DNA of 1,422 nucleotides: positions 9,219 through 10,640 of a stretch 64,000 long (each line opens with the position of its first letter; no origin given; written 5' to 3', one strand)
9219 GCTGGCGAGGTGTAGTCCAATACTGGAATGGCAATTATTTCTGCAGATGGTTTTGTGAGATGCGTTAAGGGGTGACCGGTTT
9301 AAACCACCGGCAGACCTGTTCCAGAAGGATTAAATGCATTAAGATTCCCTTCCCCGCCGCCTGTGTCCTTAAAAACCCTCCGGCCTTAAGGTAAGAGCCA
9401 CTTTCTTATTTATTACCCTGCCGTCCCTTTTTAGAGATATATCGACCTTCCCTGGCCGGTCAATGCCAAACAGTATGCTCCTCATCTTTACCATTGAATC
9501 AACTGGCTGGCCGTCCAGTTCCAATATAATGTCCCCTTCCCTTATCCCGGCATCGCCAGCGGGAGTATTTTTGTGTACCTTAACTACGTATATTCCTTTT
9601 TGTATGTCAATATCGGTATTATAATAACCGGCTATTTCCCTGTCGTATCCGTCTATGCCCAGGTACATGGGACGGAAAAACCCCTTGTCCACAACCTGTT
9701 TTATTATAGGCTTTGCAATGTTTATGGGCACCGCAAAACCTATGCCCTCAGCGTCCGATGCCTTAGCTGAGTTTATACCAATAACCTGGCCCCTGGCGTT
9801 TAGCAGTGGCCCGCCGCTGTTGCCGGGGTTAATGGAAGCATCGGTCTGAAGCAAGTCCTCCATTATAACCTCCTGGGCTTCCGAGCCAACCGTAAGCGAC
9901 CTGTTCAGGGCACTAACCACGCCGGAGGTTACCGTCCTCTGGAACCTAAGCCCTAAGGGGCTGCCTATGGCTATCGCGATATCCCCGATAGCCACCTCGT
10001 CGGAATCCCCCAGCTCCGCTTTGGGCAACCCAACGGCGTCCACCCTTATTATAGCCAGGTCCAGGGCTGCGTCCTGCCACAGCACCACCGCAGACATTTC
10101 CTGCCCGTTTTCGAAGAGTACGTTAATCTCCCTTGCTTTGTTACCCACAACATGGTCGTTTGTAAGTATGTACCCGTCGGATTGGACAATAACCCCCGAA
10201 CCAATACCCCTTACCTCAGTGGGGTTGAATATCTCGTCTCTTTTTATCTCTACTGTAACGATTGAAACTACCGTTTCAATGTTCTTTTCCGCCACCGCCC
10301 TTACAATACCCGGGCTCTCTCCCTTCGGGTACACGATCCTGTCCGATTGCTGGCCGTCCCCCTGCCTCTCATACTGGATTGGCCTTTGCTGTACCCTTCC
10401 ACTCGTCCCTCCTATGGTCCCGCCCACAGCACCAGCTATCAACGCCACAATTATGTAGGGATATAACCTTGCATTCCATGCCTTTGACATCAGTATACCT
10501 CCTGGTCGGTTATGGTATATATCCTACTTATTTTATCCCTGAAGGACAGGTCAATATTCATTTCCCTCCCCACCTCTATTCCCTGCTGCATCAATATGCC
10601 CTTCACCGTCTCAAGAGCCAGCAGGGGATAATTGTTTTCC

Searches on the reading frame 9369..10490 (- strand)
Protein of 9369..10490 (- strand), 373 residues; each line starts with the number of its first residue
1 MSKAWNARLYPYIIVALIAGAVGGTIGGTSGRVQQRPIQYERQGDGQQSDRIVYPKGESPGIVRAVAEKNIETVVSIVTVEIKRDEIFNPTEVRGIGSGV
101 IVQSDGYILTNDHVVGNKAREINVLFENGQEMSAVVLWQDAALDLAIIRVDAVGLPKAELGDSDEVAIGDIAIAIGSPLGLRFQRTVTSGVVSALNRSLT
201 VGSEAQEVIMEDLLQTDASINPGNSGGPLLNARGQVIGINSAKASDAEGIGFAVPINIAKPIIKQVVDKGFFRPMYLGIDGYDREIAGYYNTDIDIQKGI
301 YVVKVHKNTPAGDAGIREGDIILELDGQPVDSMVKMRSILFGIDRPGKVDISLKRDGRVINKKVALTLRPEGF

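Call 5: search_protein_families(library=pfam, proteins=[window:9369-10490:-], max_evalue=0.01)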
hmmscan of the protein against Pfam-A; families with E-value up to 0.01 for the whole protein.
window:9369-10490:- (373 aa): 7 families
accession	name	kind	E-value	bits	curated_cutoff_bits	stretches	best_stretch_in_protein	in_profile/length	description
PF13365.12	Trypsin_2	-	2.5e-34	119.5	27.6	1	97-239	1-144/144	Trypsin-like peptidase domain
PF00089.32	Trypsin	-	2.4e-18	67.2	20.6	1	97-263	27-220/220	Trypsin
PF13180.12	PDZ_2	-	4.6e-12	46.5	27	1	296-365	10-79/80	PDZ domain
PF00595.29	PDZ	-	4.4e-09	37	23.2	1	288-340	23-67/81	PDZ domain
PF17820.7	PDZ_6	-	1.2e-08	35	27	1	302-339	2-39/54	PDZ domain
PF10459.15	Peptidase_S46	-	0.00017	20.9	22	0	216-240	626-650/698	Peptidase S46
PF14685.13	PDZ_Tricorn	-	0.0013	19.1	25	1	309-358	31-81/88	Tricorn protease PDZ domain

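Call 6: search_protein_families(library=ncbifam, proteins=[window:9369-10490:-], max_evalue=0.01)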
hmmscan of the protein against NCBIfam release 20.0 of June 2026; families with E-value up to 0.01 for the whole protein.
window:9369-10490:- (373 aa): 23 families
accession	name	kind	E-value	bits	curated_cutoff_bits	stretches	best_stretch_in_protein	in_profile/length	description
NF047968.1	SerProtHtrA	equivalog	1.3e-119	399.8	470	1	13-364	5-355/357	serine protease HtrA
TIGR02037.1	degP_htrA_DO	subfamily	3.9e-81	273.2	416.2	1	90-367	55-328/434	Do family serine endopeptidase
NF041521.1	HhoA_HhoB_HtrA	equivalog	3e-74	250.3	450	1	91-365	53-330/335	HhoA/HhoB/HtrA family serine endopeptidase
NF007526.1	PRK10139.1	equivalog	1.8e-58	198.3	756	1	90-366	86-359/456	serine endoprotease DegQ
NF008147.1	PRK10898.1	equivalog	1.2e-56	192.3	408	1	72-366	56-347/352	outer membrane-stress sensor serine endopeptidase DegS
TIGR02038.1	protease_degS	equivalog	3.2e-56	191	422.95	1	72-365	56-345/351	outer membrane-stress sensor serine endopeptidase DegS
NF008189.1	PRK10942.1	equivalog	6.2e-55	186.5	720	1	89-366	107-381/477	serine endoprotease DegP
NF053637.1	SerProtHtrAspr2045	equivalog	3.4e-54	184.3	650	1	12-367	13-387/394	serine protease HtrA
NF050055.1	SerProtHtrAMycob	equivalog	6.9e-53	180.3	800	1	14-364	161-496/502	serine protease HtrA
NF040960.1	MamE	equivalog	2.9e-50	171.5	800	2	90-268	117-295/659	magnetosome formation protease MamE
NF033740.0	MarP_fam_protase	equivalog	1.1e-23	83.9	250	1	96-266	212-377/390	MarP family serine protease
NF040961.1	MamO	equivalog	1.7e-17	63.1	800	1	68-268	80-269/648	magnetosome protein MamO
NF041199.1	trx7_PDZ_seleno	equivalog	2.9e-09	36.3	300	1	294-366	199-272/390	Trx7/PDZ domain-containing (seleno)protein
TIGR00054.1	TIGR00054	equivalog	3.7e-05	22.7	147.55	1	301-365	205-268/421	RIP metalloprotease RseP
TIGR02860.1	spore_IV_B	equivalog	5.8e-05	22.2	305.25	1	306-365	121-179/402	SpoIVB peptidase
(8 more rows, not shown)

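Call 15: find_encoding_contigs(protein=window:9369-10490:-, flank=10000, max_places=10)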
Protein window:9369-10490:- (373 aa): 6 contigs read that carry it; 6 places shown.
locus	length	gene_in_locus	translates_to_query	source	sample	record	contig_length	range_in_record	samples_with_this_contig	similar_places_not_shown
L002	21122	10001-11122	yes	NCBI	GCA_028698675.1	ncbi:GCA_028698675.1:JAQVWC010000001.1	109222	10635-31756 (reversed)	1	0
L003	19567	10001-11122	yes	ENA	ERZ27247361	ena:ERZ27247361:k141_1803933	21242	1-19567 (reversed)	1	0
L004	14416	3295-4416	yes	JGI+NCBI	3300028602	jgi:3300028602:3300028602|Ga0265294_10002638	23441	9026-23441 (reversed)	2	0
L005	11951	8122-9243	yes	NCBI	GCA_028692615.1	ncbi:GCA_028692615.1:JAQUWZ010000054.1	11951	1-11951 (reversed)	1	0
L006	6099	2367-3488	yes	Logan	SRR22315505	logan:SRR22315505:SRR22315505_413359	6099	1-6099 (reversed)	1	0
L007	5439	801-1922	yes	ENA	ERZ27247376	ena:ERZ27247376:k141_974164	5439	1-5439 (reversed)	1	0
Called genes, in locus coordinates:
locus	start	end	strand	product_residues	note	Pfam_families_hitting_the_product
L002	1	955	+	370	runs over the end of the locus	PF09587:PGA_cap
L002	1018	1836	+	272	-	PF13485:Peptidase_MA_2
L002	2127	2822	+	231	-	PF00072:Response_reg, PF00486:Trans_reg_C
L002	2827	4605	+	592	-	PF00672:HAMP, PF00989:PAS (faint), PF13426:PAS_9 (weak), PF00512:HisKA, PF02518:HATPase_c, PF13589:HATPase_c_3 (faint)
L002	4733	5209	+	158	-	-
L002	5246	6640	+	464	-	PF07435:YycH_N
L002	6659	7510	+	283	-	PF09648:YycI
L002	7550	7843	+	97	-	-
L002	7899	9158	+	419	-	PF00275:EPSP_synthase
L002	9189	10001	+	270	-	PF23023:Anti-Pycsar_Apyc1 (faint), PF00753:Lactamase_B, PF12706:Lactamase_B_2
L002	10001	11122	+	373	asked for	PF00089:Trypsin, PF13365:Trypsin_2, PF00595:PDZ, PF13180:PDZ_2, PF17820:PDZ_6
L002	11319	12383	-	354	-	PF01210:NAD_Gly3P_dh_N (weak), PF02558:ApbA (weak), PF02317:Octopine_DH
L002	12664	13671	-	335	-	PF02423:OCD_Mu_crystall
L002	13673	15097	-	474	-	PF00474:SSF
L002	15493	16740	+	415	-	PF00376:MerR, PF13411:MerR_1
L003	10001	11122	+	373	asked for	PF00089:Trypsin, PF13365:Trypsin_2, PF00595:PDZ, PF13180:PDZ_2, PF17820:PDZ_6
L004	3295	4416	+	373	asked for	PF00089:Trypsin, PF13365:Trypsin_2, PF00595:PDZ, PF13180:PDZ_2, PF17820:PDZ_6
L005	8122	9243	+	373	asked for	PF00089:Trypsin, PF13365:Trypsin_2, PF00595:PDZ, PF13180:PDZ_2, PF17820:PDZ_6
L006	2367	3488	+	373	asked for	PF00089:Trypsin, PF13365:Trypsin_2, PF00595:PDZ, PF13180:PDZ_2, PF17820:PDZ_6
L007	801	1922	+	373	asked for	PF00089:Trypsin, PF13365:Trypsin_2, PF00595:PDZ, PF13180:PDZ_2, PF17820:PDZ_6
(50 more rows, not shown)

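Call 16: find_related_loci(query=window:9369-10490:-, collection=genome_contigs, flank=10000)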
Query window:9369-10490:- (373 aa) in genome_contigs; peptide patterns used: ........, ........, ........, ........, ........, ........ (x = any residue, [..] = any of these).
54 stretches matched a pattern; 4 encode a relative of the query (tblastn E <= 1e-3); 4 distinct loci.
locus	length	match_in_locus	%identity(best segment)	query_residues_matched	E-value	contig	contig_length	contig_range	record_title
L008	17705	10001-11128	87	1-373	0e+0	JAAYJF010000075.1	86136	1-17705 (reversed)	MAG: Clostridiales bacterium isolate AS10tlH2TH_240 203859_AS10, whole genome shotgun sequence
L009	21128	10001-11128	78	1-373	0e+0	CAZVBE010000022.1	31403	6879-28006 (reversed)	MAG TPA_asm: uncultured Clostridium sp. isolate SRP241341_co1_274 genome assembly, contig: NODE_1665_length_31403_cov_75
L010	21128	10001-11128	77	1-373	0e+0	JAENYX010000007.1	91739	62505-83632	MAG: Clostridium thermobutyricum isolate BL5_bin.9 BL5_bin9_NODE_110_length_91739_cov_22.062236, whole genome shotgun se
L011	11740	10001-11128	77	1-373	0e+0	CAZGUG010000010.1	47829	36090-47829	MAG TPA_asm: uncultured Clostridium sp. isolate SRP241326_co3_307 genome assembly, contig: NODE_1183_length_47829_cov_12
